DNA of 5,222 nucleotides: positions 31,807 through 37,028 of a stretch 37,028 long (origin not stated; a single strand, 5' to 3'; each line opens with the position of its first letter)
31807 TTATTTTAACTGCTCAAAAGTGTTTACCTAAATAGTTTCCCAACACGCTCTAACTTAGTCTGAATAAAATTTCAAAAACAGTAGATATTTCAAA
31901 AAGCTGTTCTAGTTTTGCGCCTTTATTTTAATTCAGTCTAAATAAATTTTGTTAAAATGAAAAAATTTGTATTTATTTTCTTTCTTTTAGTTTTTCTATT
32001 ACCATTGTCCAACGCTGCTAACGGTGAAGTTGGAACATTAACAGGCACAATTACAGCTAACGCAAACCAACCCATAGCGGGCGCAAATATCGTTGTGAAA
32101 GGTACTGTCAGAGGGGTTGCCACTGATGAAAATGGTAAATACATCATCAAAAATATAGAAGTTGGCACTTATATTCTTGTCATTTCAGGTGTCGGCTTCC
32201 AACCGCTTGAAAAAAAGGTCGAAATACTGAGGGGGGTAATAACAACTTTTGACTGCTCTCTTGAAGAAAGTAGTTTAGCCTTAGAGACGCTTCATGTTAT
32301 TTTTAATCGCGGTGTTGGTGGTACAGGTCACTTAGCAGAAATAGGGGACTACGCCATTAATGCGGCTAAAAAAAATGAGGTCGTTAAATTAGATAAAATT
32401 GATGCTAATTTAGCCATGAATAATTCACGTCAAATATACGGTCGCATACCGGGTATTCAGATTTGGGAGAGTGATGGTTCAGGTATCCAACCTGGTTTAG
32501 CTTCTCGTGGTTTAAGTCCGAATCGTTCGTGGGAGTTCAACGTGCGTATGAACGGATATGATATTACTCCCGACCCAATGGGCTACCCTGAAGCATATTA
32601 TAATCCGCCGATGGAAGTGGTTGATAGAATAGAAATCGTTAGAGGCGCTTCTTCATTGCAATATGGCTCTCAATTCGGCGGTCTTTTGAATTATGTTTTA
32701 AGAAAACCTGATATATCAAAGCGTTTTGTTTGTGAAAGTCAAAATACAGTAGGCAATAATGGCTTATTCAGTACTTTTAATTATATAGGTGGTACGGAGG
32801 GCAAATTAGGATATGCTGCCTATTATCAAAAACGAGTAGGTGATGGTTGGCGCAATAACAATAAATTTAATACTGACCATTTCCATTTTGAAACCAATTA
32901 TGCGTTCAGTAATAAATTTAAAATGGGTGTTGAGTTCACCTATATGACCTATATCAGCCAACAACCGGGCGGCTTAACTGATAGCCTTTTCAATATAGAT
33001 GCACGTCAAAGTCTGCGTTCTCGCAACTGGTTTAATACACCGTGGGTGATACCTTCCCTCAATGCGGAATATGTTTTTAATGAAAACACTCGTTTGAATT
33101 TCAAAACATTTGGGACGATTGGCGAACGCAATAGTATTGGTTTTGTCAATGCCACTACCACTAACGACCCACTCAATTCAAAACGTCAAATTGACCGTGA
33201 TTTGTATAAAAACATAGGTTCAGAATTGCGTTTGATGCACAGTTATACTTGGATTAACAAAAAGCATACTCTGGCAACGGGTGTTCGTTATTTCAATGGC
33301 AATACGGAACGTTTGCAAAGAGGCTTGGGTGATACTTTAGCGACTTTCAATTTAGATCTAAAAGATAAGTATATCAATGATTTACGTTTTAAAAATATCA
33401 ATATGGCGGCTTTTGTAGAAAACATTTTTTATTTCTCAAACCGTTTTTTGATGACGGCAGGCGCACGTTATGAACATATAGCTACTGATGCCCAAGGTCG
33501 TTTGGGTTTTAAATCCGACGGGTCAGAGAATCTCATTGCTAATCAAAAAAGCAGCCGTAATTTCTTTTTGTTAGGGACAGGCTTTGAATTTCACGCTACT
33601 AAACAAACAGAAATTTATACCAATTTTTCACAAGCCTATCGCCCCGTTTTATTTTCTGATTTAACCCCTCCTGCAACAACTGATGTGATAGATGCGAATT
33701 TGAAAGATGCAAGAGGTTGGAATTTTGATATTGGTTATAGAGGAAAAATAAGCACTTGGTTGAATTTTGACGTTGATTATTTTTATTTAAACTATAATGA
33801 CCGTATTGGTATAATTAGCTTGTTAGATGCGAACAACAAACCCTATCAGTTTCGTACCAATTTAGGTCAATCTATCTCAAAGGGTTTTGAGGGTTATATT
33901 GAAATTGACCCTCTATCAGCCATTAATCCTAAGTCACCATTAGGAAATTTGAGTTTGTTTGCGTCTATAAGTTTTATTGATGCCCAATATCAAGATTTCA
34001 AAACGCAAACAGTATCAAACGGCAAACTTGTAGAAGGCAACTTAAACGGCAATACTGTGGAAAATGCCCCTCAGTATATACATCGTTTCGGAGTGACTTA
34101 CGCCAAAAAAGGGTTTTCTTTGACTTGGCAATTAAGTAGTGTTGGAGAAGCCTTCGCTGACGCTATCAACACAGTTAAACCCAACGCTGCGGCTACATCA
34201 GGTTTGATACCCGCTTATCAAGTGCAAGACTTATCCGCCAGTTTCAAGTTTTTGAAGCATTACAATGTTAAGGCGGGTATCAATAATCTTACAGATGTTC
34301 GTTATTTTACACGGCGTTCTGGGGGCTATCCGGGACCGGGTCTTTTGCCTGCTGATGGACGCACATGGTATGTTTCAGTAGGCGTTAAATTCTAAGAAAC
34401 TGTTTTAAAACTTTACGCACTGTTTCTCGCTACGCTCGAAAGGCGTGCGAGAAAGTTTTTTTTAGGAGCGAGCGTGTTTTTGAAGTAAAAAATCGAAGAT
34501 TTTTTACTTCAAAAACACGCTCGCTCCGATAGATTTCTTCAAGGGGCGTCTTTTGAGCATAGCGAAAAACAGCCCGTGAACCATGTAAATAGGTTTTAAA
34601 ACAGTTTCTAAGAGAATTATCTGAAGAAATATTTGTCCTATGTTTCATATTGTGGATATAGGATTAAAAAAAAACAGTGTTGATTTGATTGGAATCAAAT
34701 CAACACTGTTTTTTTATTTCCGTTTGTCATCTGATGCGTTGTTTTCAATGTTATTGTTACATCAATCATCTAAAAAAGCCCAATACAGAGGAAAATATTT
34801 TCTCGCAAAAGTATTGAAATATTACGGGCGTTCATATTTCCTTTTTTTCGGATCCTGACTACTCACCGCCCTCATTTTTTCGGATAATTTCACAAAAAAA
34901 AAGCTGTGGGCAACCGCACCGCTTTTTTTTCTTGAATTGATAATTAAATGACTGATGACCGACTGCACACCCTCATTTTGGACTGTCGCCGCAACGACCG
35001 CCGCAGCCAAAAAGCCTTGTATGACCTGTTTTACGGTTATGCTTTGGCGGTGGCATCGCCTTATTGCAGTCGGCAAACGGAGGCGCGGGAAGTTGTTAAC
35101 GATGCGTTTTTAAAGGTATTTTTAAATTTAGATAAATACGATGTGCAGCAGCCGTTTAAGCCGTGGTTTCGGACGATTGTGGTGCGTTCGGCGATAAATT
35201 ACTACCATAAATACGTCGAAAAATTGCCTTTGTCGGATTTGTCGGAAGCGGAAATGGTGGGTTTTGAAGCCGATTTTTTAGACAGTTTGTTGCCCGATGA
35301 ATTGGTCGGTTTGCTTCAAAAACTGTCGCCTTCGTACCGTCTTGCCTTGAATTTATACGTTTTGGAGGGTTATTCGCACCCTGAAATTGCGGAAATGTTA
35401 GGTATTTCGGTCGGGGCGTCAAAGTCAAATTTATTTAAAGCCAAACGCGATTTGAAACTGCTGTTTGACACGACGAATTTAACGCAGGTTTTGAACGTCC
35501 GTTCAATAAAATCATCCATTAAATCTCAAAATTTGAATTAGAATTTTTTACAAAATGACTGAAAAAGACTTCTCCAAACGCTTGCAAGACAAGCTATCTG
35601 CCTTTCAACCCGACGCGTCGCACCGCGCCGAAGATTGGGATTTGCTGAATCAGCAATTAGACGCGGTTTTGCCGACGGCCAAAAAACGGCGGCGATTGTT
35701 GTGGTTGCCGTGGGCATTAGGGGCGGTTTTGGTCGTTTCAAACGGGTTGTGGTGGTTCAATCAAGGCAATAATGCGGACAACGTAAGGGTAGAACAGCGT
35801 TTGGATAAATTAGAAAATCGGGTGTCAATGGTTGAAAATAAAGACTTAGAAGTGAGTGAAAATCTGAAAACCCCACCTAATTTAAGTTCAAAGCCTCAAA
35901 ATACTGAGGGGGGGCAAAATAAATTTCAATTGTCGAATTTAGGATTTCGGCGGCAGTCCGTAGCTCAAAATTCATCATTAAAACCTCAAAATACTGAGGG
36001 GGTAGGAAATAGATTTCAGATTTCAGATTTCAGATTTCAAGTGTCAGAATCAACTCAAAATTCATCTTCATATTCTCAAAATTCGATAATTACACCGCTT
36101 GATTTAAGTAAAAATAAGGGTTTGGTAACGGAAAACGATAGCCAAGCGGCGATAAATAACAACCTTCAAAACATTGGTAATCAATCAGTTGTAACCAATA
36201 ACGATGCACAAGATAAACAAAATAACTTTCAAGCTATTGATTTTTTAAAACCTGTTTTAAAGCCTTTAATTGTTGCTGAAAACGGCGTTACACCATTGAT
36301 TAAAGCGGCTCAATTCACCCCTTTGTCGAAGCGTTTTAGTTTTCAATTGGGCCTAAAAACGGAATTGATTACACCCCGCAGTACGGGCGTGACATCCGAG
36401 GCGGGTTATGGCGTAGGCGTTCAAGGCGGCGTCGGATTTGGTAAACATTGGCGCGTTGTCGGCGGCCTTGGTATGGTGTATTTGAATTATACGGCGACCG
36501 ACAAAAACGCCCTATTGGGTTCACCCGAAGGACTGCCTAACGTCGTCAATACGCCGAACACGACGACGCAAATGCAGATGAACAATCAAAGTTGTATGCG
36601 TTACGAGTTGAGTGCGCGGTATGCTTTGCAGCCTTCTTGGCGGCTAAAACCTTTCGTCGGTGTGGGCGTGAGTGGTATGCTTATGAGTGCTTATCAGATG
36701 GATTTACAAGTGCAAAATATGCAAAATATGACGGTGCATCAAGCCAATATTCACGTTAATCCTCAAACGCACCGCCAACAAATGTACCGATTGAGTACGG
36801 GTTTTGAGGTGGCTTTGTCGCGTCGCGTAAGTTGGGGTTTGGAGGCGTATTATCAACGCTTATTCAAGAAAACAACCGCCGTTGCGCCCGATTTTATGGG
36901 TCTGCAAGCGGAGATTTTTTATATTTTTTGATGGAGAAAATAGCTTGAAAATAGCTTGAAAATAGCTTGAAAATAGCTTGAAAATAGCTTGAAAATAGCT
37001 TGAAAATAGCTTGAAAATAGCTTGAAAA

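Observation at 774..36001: Hyper-abundant oriented oligomer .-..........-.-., about one per kb on both strands: candidate DNA-uptake-type genomic signature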

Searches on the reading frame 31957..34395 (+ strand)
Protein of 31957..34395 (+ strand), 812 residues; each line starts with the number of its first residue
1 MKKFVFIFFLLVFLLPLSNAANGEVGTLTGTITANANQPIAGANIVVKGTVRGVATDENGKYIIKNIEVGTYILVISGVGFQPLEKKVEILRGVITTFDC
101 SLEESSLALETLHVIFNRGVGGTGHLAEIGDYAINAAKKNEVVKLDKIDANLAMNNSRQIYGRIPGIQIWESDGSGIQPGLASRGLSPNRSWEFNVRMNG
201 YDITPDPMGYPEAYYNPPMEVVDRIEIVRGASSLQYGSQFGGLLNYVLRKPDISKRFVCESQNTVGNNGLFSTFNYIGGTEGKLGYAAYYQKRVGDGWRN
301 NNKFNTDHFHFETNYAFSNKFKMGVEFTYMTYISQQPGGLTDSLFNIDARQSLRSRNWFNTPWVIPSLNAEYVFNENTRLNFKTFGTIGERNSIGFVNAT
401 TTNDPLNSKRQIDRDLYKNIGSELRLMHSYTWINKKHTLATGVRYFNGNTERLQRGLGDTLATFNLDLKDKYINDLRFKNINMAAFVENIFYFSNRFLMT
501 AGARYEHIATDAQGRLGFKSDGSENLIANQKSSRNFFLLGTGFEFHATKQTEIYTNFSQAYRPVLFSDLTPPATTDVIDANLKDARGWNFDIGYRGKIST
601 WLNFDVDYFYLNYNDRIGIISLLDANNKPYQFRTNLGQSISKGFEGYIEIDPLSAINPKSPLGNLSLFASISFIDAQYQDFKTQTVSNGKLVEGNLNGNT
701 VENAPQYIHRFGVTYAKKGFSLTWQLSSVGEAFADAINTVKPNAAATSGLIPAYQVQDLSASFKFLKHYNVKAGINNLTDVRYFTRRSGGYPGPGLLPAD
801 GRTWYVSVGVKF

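Call 9: search_protein_families(library=pfam, proteins=[window:31957-34395:+])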
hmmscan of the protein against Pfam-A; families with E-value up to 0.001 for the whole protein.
window:31957-34395:+ (812 aa): 4 families
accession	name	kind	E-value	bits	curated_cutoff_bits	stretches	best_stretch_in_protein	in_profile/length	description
PF00593.30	TonB_dep_Rec_b-barrel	-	1.9e-32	114.2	27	1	313-778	26-436/436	TonB dependent receptor-like, beta-barrel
PF13715.12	CarbopepD_reg_2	-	7.1e-20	71.3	32.2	1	29-112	2-86/88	CarboxypepD_reg-like domain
PF13620.12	CarboxypepD_reg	-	1.2e-15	58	32.3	1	27-102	1-81/82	Carboxypeptidase regulatory-like domain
PF07715.20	Plug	-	2.7e-11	44.3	23.9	1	139-239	8-102/107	TonB-dependent Receptor Plug Domain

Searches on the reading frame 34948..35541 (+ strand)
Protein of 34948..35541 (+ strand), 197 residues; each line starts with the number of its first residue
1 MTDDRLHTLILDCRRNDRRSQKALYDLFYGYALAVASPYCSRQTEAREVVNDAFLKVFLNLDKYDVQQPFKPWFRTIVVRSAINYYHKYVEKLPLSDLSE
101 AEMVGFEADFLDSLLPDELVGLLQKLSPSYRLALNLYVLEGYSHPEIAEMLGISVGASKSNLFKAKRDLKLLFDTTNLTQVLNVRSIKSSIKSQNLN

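Call 9: search_protein_families(library=pfam, proteins=[window:34948-35541:+])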
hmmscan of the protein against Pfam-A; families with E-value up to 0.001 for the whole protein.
window:34948-35541:+ (197 aa): 4 families
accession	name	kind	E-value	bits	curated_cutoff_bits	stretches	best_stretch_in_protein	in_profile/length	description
PF08281.18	Sigma70_r4_2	-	1.6e-15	56.9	25.7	1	118-169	3-54/54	Sigma-70, region 4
PF04542.20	Sigma70_r2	-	7e-09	35.8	24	1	25-88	2-67/71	Sigma-70 region 2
PF04545.22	Sigma70_r4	-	5.5e-06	26.3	24.1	1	122-169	1-48/50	Sigma-70, region 4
PF22233.2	PhyR_sigma-like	-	0.00051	20.2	27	1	123-156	1-34/50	Response regulator PhyR, sigma-like domain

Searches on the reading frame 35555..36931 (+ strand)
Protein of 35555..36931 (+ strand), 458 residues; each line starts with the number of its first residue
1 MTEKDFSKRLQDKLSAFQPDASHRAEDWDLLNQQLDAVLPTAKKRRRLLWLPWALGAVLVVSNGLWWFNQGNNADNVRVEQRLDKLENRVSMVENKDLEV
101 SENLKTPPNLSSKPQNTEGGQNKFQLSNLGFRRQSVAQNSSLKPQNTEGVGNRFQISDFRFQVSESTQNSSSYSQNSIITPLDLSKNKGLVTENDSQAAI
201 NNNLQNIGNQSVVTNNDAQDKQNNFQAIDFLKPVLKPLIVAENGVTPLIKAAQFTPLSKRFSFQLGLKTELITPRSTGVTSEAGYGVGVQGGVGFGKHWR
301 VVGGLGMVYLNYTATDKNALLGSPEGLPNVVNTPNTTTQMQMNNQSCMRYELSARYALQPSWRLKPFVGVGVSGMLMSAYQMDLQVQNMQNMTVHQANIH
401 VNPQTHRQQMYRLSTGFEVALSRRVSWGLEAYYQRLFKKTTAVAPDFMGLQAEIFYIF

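Call 9: search_protein_families(library=pfam, proteins=[window:35555-36931:+])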
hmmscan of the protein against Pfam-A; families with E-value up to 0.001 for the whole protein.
window:35555-36931:+ (458 aa): 1 family
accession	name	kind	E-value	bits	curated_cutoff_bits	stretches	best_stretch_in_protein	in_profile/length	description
PF13505.12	OMP_b-brl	-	2.6e-09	37.9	28.7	1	259-458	18-175/175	Outer membrane protein beta-barrel domain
